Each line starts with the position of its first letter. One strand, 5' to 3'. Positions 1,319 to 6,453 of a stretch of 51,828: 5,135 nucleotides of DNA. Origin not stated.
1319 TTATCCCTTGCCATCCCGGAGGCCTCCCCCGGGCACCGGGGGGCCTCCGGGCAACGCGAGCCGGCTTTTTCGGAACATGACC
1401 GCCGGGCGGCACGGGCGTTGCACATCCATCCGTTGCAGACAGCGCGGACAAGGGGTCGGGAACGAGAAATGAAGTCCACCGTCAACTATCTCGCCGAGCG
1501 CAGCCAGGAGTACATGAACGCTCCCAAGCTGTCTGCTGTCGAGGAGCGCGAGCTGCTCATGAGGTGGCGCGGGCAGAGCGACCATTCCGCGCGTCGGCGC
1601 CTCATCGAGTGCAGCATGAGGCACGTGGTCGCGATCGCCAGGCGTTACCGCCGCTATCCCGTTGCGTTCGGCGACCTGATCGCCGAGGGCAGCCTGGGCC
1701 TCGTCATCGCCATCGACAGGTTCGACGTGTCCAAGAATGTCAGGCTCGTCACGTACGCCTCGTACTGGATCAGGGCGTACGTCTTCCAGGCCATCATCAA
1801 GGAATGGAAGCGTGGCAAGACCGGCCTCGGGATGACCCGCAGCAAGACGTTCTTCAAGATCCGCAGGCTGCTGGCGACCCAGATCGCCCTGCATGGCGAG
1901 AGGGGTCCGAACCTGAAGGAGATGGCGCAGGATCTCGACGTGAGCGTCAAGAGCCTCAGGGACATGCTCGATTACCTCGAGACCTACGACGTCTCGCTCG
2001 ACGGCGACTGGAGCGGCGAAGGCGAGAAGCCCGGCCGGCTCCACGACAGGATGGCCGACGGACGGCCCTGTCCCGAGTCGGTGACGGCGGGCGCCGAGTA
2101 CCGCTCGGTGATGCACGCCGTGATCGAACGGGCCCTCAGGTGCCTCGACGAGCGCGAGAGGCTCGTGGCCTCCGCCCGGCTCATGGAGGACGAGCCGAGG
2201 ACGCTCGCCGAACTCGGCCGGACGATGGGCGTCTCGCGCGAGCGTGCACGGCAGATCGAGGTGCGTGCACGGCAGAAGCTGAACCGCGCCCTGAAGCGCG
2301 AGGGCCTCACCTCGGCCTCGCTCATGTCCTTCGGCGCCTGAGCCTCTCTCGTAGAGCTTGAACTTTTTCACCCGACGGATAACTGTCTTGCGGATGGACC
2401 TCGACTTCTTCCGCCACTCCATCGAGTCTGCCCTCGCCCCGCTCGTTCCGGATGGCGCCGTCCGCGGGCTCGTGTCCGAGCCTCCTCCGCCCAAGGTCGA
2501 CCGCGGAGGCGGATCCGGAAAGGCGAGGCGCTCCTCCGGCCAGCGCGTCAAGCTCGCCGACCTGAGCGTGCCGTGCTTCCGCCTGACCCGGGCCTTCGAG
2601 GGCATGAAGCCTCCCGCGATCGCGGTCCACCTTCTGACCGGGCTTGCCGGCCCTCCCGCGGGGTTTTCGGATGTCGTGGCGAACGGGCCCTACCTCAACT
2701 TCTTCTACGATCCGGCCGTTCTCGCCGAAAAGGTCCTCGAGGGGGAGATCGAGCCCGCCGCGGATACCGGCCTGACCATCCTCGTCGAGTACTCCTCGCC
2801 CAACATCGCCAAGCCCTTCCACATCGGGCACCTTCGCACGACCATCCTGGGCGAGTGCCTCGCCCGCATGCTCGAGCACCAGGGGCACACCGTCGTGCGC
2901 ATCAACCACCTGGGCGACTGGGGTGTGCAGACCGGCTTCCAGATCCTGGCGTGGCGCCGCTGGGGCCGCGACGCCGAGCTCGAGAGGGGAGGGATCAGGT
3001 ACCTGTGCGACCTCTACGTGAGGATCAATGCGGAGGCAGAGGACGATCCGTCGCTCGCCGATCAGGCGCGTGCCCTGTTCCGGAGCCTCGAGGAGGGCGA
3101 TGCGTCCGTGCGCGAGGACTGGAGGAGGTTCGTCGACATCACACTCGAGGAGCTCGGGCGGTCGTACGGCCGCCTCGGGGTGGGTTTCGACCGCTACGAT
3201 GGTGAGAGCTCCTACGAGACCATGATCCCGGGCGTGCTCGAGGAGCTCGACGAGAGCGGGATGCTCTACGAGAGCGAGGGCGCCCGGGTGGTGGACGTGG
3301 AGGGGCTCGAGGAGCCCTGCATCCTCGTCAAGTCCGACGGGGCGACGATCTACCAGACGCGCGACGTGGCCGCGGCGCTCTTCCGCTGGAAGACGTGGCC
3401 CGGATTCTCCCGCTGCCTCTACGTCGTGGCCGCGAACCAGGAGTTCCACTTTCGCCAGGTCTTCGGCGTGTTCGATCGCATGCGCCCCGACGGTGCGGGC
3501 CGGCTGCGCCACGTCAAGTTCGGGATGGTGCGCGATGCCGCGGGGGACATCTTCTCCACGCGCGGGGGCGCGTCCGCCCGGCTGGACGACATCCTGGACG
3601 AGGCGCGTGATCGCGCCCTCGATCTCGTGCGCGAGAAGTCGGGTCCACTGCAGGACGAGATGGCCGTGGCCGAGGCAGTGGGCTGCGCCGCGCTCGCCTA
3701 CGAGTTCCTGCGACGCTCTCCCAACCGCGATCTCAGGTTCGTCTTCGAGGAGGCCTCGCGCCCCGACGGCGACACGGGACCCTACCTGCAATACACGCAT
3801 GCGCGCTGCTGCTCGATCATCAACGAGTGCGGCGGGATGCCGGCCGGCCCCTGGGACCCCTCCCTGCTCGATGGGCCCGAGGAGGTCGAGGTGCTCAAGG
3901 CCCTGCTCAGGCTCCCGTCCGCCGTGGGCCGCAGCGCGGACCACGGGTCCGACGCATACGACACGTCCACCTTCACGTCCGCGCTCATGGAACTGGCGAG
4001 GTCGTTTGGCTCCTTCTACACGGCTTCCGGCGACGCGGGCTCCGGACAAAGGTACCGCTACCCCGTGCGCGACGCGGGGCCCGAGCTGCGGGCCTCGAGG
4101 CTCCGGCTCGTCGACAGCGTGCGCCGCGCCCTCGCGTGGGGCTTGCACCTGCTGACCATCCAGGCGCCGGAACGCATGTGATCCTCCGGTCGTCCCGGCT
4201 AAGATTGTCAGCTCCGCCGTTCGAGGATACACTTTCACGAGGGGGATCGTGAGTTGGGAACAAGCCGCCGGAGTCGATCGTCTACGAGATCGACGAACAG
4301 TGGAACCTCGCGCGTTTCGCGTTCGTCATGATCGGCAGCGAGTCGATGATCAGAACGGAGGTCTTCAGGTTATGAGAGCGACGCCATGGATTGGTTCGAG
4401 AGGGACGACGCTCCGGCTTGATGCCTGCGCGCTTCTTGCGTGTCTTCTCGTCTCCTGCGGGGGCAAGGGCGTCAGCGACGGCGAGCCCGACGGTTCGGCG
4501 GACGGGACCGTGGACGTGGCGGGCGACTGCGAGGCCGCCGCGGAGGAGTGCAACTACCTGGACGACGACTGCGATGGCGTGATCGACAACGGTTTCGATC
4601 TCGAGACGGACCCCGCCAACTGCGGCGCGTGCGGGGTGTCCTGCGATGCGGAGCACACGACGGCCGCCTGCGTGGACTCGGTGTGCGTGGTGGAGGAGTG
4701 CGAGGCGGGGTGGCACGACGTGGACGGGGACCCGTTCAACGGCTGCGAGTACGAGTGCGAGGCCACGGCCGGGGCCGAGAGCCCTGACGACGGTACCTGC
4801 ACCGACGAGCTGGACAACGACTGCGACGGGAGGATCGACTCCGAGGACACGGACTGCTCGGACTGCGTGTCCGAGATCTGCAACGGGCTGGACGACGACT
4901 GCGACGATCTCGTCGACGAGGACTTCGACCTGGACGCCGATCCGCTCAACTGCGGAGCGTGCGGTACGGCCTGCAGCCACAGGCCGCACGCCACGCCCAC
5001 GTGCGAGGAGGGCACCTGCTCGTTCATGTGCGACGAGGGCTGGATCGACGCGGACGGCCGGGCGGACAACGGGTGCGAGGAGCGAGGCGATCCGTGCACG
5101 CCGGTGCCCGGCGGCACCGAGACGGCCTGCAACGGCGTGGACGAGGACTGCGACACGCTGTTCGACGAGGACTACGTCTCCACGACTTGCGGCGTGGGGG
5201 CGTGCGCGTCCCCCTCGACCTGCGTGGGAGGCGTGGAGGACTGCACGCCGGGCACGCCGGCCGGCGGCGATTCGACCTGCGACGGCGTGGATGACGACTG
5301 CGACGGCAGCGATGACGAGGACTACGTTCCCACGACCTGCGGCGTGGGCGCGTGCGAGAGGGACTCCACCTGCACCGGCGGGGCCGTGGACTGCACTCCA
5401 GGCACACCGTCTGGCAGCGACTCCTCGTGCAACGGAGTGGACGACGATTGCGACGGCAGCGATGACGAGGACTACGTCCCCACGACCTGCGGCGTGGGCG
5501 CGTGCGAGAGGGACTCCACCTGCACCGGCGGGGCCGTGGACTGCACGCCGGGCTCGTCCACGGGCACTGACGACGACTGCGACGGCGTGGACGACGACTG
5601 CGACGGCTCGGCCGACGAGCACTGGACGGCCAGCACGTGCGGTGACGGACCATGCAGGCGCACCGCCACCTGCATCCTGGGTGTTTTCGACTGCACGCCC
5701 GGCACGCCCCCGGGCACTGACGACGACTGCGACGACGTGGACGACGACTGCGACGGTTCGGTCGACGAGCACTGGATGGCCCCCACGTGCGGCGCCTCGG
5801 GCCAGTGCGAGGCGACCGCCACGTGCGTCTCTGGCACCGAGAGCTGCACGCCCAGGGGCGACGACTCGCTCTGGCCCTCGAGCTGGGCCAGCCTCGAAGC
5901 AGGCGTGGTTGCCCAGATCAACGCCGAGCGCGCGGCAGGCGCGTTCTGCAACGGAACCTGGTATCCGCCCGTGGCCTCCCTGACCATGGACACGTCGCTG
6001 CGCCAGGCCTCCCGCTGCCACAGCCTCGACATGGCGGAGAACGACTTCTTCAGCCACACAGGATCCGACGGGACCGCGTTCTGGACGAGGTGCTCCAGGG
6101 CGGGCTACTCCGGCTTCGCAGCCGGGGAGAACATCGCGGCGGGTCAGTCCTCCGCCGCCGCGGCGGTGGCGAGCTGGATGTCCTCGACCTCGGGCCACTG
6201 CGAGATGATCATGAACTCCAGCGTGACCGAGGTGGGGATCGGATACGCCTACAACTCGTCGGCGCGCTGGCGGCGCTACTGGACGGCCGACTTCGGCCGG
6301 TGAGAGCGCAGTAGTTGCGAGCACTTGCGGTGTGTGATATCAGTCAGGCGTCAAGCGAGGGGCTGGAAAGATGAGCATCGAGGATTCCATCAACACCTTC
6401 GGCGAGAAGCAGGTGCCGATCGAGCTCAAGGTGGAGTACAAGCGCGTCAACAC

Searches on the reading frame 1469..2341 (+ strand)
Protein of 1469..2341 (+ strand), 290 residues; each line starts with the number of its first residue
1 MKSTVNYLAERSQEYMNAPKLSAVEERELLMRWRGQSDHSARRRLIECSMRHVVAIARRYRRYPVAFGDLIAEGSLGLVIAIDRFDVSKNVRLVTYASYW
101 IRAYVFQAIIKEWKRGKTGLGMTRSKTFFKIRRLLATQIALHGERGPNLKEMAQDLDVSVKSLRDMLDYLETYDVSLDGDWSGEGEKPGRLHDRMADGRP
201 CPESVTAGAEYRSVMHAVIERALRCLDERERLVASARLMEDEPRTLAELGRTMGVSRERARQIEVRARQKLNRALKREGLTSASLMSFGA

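Call 18: search_protein_families(library=pfam, proteins=[window:1469-2341:+], max_evalue=0.001)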
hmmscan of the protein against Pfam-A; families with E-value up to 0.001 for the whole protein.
window:1469-2341:+ (290 aa): 2 families
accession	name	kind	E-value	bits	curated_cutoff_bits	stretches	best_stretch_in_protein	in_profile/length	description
PF04545.22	Sigma70_r4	-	5.4e-14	51.9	24.1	1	222-271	1-48/50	Sigma-70, region 4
PF04542.20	Sigma70_r2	-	3.9e-12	46.2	24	1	45-113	1-69/71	Sigma-70 region 2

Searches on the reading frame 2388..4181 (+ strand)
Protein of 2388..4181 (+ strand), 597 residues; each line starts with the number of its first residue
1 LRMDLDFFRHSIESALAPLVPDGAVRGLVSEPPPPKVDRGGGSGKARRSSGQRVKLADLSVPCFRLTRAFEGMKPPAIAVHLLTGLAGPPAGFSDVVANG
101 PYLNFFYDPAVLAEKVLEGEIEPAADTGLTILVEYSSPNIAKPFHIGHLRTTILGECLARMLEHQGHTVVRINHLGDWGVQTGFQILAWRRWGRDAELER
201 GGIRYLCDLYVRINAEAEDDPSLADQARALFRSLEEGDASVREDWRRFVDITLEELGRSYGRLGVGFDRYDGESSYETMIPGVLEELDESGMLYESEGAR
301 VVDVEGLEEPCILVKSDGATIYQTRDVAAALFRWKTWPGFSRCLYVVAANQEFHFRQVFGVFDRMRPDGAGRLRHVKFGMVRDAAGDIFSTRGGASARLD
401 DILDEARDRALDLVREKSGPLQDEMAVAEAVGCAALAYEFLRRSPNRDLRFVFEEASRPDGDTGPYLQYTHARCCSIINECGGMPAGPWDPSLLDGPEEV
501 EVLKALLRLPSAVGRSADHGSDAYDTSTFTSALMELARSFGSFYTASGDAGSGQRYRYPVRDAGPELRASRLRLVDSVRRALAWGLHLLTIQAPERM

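Call 18: search_protein_families(library=pfam, proteins=[window:2388-4181:+], max_evalue=0.001)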
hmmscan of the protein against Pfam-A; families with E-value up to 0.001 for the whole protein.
window:2388-4181:+ (597 aa): 2 families
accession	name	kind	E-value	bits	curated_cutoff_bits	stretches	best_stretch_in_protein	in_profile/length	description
PF00750.26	tRNA-synt_1d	-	1.4e-81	274.6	23.3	1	122-448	13-344/349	tRNA synthetases class I (R), catalytic domain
PF05746.21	DALR_1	-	4.8e-18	65.8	22.3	1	467-597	1-117/117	DALR anticodon binding domain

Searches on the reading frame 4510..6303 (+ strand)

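Call 18: search_protein_families(library=pfam, proteins=[window:4510-6303:+], max_evalue=0.001)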
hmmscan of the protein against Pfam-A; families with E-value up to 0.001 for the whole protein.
window:4510-6303:+ (597 aa): 2 families
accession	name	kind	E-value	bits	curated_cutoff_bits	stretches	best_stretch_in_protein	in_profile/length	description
PF00188.32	CAP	-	4.6e-14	53.7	21.1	1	487-595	12-117/117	Cysteine-rich secretory protein family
PF11617.13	Cu-binding_MopE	-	8e-14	52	27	0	200-219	11-29/30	Putative metal-binding motif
